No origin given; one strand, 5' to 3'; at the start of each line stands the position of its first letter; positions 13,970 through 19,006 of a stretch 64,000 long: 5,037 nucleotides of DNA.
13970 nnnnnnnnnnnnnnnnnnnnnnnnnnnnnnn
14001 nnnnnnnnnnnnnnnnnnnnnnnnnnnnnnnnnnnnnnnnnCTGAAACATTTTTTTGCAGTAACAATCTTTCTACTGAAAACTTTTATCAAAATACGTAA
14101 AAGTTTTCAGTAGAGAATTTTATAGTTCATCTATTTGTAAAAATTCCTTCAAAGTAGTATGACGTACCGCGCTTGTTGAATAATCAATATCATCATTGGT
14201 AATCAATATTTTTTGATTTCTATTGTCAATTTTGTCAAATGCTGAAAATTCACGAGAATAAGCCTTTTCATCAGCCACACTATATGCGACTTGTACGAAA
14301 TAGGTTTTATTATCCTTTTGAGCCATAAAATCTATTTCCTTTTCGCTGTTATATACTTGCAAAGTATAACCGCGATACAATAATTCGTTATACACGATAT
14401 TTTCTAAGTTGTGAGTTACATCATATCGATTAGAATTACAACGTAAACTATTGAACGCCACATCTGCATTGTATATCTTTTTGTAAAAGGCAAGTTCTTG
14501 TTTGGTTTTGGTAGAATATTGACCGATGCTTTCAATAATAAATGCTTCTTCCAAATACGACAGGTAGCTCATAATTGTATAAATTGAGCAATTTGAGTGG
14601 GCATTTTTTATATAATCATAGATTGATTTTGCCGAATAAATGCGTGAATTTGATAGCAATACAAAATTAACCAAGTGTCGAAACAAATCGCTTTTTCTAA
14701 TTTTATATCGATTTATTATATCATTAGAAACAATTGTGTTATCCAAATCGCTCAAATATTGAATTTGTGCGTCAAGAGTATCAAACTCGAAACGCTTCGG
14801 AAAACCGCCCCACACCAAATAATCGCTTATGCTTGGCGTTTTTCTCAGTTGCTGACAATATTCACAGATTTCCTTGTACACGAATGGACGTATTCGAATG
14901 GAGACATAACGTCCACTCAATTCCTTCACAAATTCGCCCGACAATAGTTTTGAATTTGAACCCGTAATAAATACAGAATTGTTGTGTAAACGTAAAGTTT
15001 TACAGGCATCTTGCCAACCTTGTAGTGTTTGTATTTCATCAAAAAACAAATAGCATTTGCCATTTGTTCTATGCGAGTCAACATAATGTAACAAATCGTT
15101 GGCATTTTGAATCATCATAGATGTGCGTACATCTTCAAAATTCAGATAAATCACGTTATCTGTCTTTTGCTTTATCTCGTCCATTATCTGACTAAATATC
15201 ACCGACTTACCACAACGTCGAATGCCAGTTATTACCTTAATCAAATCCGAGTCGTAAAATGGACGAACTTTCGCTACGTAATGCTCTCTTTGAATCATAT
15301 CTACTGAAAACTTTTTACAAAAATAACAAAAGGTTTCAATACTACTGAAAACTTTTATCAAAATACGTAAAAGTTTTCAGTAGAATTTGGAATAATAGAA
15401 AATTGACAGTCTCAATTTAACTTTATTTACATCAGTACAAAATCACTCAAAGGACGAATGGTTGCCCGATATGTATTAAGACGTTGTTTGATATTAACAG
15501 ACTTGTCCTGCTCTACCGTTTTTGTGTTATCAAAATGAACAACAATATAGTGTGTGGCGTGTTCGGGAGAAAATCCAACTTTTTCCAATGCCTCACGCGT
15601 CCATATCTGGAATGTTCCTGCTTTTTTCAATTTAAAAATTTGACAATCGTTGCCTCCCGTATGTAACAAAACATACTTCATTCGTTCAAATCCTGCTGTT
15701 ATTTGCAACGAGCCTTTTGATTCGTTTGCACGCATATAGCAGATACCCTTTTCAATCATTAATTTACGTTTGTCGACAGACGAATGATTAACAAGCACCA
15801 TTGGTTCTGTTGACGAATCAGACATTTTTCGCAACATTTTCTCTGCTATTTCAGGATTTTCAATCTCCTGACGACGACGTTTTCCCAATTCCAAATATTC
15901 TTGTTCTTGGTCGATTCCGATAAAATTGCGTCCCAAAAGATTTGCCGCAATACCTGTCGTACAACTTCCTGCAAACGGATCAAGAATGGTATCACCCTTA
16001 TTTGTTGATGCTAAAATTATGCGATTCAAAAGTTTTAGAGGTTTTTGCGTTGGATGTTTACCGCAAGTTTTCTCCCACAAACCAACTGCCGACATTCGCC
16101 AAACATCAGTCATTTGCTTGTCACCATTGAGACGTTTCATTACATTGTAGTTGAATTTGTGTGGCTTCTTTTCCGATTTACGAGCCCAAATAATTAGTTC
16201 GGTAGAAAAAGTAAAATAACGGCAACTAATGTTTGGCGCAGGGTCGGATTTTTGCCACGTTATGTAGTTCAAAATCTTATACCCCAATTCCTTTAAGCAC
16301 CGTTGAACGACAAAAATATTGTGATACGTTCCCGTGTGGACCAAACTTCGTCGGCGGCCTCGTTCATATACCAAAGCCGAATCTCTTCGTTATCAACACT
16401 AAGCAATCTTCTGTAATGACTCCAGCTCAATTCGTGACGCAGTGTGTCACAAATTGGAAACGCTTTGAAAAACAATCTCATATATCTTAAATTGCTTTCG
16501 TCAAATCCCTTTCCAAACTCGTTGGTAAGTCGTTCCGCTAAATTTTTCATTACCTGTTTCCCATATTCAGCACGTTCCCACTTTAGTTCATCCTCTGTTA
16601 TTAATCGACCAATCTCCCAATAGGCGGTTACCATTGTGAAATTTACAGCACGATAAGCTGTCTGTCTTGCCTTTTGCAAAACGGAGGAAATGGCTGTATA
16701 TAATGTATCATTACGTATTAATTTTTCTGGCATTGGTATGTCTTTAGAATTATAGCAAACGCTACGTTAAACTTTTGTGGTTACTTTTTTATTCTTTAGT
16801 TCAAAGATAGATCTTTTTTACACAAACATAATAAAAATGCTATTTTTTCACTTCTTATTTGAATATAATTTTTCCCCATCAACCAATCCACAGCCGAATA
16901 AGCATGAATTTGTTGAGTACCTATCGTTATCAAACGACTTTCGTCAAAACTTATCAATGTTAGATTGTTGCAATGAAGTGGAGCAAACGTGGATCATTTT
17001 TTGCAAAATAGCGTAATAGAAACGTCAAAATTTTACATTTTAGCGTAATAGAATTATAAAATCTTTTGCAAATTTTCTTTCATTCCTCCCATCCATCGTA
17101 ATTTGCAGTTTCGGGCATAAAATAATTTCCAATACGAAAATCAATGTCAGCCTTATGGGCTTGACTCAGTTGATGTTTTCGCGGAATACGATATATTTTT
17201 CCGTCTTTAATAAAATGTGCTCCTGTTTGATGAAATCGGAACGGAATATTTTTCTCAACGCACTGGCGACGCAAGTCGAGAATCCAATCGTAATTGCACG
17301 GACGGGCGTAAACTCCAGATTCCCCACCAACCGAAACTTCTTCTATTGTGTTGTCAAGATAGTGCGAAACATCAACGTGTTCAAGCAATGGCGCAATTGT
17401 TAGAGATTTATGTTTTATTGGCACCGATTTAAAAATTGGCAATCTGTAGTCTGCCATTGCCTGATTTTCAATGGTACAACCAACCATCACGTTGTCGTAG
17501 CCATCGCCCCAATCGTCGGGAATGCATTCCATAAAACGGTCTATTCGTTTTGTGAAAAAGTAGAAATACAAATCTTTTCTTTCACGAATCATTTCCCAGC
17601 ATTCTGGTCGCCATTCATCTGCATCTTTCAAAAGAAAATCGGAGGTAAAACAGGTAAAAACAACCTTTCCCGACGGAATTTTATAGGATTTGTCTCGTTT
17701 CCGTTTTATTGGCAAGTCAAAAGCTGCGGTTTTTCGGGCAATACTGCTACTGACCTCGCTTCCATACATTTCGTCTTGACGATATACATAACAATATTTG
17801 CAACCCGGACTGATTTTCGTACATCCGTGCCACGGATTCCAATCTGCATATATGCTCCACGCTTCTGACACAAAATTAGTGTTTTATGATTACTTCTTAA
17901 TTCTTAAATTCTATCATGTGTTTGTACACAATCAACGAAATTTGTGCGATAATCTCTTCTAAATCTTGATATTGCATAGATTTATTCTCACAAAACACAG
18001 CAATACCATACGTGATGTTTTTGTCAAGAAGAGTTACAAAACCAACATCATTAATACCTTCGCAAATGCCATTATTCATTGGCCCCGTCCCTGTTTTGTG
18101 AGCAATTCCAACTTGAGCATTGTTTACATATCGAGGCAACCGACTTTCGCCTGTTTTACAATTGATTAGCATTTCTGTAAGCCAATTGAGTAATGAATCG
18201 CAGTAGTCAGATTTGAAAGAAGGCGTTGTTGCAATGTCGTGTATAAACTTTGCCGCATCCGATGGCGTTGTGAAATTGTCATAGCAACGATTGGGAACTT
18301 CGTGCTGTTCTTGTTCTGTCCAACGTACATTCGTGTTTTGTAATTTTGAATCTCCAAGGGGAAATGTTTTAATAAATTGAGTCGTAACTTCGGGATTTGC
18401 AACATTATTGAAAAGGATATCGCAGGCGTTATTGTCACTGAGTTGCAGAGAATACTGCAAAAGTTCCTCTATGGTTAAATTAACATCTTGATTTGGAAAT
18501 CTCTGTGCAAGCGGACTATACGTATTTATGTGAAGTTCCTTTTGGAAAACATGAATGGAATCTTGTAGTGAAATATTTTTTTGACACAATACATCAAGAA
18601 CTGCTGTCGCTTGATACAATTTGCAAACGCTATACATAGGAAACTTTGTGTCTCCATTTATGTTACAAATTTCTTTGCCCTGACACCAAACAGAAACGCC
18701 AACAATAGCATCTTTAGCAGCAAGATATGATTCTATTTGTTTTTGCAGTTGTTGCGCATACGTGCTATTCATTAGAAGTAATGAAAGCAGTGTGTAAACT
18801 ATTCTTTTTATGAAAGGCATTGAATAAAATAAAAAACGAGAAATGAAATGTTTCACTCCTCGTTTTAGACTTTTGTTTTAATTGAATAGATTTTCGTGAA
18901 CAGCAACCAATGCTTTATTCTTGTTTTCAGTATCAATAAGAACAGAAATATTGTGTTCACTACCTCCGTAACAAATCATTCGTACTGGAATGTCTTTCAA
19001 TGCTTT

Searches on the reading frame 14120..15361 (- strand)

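Call 73: search_protein_families(library=pfam, proteins=[window:14120-15361:-], max_evalue=0.00001)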
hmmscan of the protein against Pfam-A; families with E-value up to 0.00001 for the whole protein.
window:14120-15361:- (413 aa): 2 families
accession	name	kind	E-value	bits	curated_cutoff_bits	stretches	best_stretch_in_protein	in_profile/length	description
PF13173.12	AAA_14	-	7.9e-30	103.9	27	1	40-166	3-129/129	AAA domain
PF13635.12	DUF4143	-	2.1e-12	47.5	28.1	1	213-360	2-159/160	Domain of unknown function (DUF4143)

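Call 89: search_protein_families(library=padloc, proteins=[window:14120-15361:-], max_evalue=0.00001)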
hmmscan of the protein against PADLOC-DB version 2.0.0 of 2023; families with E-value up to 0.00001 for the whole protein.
window:14120-15361:- (413 aa): 5 families
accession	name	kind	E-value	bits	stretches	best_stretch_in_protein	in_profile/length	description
PDLC04787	PDC-S01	-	1.4e-117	391.1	1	21-409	9-407/412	-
PDLC04789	PDC-S01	-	1.6e-33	114.3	1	22-373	1-353/375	-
PDLC04791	PDC-S01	-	6.8e-29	98.7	1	37-395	17-383/395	-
PDLC04790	PDC-S01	-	6.1e-18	62.7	1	27-330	15-328/422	-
PDLC04788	PDC-S01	-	6.2e-09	33.3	0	43-114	23-97/448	-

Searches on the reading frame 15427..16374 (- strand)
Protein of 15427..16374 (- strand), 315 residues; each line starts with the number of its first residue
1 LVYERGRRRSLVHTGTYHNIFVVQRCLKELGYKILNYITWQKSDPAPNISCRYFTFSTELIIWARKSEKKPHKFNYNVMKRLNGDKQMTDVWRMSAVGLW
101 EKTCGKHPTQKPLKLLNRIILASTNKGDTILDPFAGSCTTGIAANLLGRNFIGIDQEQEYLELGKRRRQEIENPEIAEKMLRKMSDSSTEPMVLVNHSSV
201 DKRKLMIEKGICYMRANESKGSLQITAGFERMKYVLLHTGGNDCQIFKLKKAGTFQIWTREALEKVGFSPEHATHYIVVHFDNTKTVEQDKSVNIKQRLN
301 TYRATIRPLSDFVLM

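Call 73: search_protein_families(library=pfam, proteins=[window:15427-16374:-], max_evalue=0.00001)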
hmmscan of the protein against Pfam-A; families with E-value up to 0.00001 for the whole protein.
window:15427-16374:- (315 aa): 1 family
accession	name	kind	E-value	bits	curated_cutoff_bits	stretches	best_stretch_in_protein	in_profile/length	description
PF01555.25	N6_N4_Mtase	-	7.9e-43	147.4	26.7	1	10-165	48-220/221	DNA methylase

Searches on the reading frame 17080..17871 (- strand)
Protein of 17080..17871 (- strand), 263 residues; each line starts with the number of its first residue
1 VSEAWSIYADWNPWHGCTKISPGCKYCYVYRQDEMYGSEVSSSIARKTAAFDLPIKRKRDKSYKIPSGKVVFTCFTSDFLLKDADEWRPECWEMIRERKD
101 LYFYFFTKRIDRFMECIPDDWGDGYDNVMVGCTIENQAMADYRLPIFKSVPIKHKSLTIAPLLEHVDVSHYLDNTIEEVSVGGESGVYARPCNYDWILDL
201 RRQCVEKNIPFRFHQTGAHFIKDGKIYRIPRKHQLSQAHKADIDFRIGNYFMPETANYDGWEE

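Call 73: search_protein_families(library=pfam, proteins=[window:17080-17871:-], max_evalue=0.00001)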
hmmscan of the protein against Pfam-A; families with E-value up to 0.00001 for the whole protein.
window:17080-17871:- (263 aa): 1 family
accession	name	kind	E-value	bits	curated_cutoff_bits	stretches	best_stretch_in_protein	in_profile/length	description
PF07505.17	DUF5131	-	4.3e-43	148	28.9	1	9-223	9-222/243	Protein of unknown function (DUF5131)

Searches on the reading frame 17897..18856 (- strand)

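Call 73: search_protein_families(library=pfam, proteins=[window:17897-18856:-], max_evalue=0.00001)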
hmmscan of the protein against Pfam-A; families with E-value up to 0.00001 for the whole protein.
window:17897-18856:- (319 aa): 2 families
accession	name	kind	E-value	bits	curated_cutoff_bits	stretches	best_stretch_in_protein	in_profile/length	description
PF13354.11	Beta-lactamase2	-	5e-24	85.3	22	1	61-288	10-213/214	Beta-lactamase enzyme family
PF00144.29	Beta-lactamase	-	3.6e-09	36.7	27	1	58-168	23-135/329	Beta-lactamase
